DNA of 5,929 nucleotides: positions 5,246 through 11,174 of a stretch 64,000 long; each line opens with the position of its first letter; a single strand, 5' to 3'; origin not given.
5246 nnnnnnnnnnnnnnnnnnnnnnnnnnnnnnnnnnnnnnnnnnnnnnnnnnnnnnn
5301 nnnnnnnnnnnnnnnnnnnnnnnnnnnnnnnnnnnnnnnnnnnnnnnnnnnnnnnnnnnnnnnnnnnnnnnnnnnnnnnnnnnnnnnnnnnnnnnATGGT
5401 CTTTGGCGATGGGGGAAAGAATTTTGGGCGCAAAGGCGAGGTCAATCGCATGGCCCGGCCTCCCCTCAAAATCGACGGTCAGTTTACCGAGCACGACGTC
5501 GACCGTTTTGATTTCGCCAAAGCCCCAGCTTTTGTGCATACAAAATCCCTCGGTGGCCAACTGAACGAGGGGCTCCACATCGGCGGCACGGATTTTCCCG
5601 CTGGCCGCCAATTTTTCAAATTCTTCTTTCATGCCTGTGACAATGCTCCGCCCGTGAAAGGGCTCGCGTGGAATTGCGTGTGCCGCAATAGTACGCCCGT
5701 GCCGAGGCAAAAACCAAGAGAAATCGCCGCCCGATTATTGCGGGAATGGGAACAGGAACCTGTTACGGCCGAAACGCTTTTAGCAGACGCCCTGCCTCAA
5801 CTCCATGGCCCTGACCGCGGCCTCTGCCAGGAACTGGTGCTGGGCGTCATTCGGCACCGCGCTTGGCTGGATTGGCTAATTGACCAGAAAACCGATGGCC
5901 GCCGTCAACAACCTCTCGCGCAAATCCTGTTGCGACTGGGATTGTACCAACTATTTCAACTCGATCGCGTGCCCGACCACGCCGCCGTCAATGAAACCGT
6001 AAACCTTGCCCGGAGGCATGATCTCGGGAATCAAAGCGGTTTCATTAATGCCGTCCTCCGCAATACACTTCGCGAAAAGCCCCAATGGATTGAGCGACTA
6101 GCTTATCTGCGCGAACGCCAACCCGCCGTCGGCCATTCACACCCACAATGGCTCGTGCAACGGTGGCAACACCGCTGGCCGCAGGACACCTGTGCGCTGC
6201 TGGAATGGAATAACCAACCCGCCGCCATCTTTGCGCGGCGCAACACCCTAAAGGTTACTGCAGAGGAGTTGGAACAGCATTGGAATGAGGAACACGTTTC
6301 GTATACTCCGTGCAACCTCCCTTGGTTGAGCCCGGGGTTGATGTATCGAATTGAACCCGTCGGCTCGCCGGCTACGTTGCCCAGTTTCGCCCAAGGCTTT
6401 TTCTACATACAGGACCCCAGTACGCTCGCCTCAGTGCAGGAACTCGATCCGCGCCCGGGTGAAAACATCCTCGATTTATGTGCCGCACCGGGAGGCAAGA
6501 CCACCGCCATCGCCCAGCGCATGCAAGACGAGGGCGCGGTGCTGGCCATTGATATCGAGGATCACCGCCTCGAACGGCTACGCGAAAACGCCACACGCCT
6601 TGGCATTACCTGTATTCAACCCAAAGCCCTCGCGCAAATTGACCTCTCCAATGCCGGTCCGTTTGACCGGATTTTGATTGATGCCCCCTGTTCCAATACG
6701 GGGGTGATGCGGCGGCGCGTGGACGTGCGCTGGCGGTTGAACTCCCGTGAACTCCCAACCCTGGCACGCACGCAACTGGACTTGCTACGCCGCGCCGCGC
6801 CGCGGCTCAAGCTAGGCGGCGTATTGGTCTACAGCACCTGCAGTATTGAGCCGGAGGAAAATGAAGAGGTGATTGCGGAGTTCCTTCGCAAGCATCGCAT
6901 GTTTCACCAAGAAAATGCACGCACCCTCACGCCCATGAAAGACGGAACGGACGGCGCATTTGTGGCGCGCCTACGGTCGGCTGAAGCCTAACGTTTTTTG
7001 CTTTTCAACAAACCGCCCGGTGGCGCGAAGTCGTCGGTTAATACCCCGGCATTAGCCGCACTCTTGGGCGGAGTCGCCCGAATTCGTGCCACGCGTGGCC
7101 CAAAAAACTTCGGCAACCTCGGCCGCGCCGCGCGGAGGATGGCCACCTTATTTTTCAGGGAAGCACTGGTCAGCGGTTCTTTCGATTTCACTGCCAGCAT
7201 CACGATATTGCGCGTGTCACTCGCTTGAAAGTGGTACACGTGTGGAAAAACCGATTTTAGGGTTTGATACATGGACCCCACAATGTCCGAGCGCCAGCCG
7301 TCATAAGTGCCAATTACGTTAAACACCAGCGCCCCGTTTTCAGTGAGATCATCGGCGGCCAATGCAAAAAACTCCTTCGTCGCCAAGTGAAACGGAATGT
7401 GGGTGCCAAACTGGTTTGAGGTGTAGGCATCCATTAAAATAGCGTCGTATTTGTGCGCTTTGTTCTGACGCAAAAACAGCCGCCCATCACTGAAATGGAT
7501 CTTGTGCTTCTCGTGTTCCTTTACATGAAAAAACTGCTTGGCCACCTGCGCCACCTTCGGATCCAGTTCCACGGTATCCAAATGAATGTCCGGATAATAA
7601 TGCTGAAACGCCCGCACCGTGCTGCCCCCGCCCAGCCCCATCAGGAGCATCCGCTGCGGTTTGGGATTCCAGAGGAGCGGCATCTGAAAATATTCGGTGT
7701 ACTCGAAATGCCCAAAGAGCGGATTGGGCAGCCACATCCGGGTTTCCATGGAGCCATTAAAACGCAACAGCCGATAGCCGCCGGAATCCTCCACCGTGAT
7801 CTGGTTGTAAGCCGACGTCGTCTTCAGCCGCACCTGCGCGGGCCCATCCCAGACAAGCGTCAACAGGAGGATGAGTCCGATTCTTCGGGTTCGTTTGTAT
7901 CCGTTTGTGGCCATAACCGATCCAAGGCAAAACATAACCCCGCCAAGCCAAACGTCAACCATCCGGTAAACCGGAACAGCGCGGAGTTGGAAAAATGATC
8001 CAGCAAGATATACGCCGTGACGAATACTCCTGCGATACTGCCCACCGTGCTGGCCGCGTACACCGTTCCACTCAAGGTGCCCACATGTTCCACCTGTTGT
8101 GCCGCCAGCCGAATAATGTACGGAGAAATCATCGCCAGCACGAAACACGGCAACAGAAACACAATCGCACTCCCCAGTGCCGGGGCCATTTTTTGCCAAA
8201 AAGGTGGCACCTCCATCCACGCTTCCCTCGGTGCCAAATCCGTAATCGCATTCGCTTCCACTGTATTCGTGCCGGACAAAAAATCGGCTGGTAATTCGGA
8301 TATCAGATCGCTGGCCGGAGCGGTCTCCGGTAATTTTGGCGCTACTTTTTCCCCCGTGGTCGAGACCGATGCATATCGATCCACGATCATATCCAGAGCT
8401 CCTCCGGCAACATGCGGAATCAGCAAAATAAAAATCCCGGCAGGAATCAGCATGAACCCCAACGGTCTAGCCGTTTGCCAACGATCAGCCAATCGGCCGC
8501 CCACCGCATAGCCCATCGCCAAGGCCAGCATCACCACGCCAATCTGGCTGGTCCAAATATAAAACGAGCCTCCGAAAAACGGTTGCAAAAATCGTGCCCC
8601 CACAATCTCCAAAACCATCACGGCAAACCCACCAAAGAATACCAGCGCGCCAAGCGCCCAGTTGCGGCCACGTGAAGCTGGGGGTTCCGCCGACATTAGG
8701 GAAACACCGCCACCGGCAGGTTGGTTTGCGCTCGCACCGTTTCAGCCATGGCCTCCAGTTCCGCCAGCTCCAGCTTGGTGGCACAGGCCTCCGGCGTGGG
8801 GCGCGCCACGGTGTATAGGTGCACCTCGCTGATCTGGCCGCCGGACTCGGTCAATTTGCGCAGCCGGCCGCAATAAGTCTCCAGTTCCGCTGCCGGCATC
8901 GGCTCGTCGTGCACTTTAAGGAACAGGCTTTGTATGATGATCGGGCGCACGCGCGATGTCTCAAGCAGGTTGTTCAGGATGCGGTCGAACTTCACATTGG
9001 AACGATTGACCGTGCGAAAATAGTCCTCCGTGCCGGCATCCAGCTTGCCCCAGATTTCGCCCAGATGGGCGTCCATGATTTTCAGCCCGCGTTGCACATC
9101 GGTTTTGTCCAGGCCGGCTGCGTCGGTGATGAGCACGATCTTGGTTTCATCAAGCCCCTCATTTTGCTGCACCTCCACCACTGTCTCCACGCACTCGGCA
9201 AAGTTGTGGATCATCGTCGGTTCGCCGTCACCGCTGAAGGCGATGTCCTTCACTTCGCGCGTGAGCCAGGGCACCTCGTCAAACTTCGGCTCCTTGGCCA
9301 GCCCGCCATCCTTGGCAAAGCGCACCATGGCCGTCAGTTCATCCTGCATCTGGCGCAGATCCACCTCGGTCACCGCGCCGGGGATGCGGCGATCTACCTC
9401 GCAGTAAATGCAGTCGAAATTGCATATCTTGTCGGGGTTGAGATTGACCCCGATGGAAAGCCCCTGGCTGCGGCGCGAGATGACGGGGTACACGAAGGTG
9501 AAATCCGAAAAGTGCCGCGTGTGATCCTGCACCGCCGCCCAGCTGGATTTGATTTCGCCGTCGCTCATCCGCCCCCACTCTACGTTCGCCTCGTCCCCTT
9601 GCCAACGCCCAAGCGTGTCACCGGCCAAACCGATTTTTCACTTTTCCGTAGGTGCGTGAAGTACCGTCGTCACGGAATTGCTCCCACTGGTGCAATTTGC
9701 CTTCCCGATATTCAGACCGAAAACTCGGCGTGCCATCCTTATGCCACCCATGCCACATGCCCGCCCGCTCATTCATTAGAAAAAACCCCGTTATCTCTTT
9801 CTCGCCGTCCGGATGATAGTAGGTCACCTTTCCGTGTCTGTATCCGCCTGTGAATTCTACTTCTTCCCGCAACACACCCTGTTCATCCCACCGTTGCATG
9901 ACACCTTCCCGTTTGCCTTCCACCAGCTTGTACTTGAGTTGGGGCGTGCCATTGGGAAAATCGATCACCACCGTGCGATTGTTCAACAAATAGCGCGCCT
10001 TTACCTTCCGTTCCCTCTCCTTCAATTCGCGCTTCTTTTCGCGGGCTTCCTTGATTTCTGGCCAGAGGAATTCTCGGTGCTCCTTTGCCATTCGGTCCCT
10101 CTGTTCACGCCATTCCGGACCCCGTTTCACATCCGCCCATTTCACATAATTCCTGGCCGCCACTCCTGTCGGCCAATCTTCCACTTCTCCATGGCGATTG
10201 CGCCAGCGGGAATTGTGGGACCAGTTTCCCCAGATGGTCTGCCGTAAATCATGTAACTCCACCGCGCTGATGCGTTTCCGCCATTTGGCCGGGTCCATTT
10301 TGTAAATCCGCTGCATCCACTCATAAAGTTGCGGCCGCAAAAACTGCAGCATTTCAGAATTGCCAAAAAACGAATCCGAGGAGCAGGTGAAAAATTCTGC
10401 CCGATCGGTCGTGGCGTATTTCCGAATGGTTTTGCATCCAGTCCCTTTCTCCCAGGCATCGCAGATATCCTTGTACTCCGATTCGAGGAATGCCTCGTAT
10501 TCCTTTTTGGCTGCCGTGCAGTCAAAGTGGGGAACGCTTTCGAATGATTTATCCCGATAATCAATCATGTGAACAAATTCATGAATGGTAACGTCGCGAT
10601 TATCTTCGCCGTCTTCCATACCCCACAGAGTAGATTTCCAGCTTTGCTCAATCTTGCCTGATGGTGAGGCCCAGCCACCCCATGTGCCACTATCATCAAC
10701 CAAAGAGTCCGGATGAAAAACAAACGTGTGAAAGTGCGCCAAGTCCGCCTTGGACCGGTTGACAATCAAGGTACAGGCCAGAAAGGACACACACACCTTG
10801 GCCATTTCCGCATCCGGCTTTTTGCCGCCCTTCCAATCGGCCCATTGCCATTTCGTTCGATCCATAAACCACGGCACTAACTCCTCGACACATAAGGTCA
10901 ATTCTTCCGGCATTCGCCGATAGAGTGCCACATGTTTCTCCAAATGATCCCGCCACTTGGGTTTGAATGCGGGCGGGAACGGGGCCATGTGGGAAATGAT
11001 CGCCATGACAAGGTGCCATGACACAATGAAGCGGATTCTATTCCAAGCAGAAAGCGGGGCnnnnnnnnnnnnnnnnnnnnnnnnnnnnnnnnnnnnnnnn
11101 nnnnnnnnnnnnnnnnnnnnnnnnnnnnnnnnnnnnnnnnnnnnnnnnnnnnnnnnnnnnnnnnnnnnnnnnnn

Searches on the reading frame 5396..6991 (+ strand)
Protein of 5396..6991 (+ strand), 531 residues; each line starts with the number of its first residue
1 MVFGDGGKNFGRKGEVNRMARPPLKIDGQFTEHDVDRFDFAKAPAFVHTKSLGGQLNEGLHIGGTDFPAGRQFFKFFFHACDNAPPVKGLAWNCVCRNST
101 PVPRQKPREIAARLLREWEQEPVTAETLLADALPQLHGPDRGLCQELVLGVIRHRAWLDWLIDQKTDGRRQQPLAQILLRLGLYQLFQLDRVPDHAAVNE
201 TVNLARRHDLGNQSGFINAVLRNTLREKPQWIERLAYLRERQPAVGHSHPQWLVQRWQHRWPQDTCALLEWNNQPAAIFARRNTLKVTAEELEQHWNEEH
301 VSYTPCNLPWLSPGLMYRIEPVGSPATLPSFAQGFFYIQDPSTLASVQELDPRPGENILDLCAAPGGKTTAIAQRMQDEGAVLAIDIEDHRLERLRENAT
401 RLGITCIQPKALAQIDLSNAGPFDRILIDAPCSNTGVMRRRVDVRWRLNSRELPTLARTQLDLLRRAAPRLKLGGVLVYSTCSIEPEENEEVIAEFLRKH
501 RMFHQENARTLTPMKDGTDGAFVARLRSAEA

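Call 57: search_protein_families(library=pfam, proteins=[window:5396-6991:+], max_evalue=0.01)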
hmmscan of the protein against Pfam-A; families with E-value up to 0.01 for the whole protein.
window:5396-6991:+ (531 aa): 8 families
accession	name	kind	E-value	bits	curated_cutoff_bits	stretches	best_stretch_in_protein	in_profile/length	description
PF01189.24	Methyltr_RsmB-F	-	1.1e-54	185.5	27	1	349-526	3-198/199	16S rRNA methyltransferase RsmB/F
PF01029.23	NusB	-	2e-28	99.9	23.1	1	106-226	2-133/133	NusB family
PF22458.1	RsmF-B_ferredox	-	3.9e-12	46.6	27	1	249-307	1-59/74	Methyltr_RsmF/B-like, ferredoxin-like domain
PF01728.25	FtsJ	-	3.6e-07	30.7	24.1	1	353-432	20-101/181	FtsJ-like methyltransferase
PF13847.12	Methyltransf_31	-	7.8e-07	29.3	27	1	354-496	3-122/145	Methyltransferase domain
PF17125.10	Methyltr_RsmF_N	-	7.9e-07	29.9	34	1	250-341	2-86/86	N-terminal domain of 16S rRNA methyltransferase RsmF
PF13649.12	Methyltransf_25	-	9.8e-05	23.4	27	1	358-428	1-70/97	Methyltransferase domain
PF01209.24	Ubie_methyltran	-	0.0069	16.2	20.1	0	352-407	45-100/233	ubiE/COQ5 methyltransferase family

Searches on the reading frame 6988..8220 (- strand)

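Call 57: search_protein_families(library=pfam, proteins=[window:6988-8220:-], max_evalue=0.01)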
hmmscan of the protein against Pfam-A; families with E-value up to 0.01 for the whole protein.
window:6988-8220:- (410 aa): 2 families
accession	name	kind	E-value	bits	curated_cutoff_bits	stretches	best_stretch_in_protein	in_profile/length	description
PF01564.23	Spermine_synth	-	4.1e-11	43.2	22.9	1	179-330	10-158/186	Spermine/spermidine synthase domain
PF00891.24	Methyltransf_2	-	8.4e-05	22.4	22.3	1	193-263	68-133/210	O-methyltransferase domain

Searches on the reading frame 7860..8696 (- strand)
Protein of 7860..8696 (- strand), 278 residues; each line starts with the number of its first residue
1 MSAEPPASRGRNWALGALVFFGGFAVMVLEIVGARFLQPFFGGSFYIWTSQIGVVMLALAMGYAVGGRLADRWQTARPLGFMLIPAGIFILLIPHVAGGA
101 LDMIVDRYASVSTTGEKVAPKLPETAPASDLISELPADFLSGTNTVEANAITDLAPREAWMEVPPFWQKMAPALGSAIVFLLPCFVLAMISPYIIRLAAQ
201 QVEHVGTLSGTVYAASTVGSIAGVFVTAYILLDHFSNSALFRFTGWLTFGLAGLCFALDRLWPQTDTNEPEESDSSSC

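Call 36: search_protein_families(library=pfam, proteins=[window:7860-8696:-], max_evalue=0.001)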
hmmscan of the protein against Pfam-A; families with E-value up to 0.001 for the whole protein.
window:7860-8696:- (278 aa): 1 family
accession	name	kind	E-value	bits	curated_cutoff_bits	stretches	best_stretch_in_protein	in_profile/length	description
PF07690.21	MFS_1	-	6.3e-08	32.3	33.4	1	167-256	206-287/347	Major Facilitator Superfamily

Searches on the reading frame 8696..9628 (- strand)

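Call 36: search_protein_families(library=pfam, proteins=[window:8696-9628:-], max_evalue=0.001)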
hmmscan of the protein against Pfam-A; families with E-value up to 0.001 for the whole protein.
window:8696-9628:- (310 aa): 1 family
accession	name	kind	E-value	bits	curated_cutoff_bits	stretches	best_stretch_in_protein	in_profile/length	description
PF04055.27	Radical_SAM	-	0.00036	21.2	29.5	0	67-223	5-135/166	Radical SAM superfamily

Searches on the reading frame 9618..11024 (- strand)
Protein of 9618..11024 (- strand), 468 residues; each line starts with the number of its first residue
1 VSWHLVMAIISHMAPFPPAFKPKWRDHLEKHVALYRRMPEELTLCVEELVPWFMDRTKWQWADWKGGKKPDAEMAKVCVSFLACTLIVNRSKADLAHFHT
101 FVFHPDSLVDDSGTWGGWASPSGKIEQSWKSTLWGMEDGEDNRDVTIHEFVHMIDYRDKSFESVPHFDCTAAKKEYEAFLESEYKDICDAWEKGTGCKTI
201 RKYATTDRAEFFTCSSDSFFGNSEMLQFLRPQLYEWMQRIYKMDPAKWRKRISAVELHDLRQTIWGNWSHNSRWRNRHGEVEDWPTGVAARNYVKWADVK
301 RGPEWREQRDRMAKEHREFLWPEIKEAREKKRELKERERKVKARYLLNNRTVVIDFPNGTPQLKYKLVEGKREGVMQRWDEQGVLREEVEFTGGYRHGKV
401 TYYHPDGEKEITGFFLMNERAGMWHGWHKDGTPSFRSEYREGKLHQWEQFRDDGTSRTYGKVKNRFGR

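Call 36: search_protein_families(library=pfam, proteins=[window:9618-11024:-], max_evalue=0.001)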
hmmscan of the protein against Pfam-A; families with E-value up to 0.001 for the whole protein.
window:9618-11024:- (468 aa): 2 families
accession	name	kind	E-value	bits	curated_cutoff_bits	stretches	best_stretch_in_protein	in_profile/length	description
PF06167.18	Peptidase_M90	-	5.1e-34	118.4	26.2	1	19-242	14-243/243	Glucose-regulated metallo-peptidase M90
PF07661.19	MORN_2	-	2.7e-05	24.3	29.6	0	372-391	1-20/22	MORN repeat variant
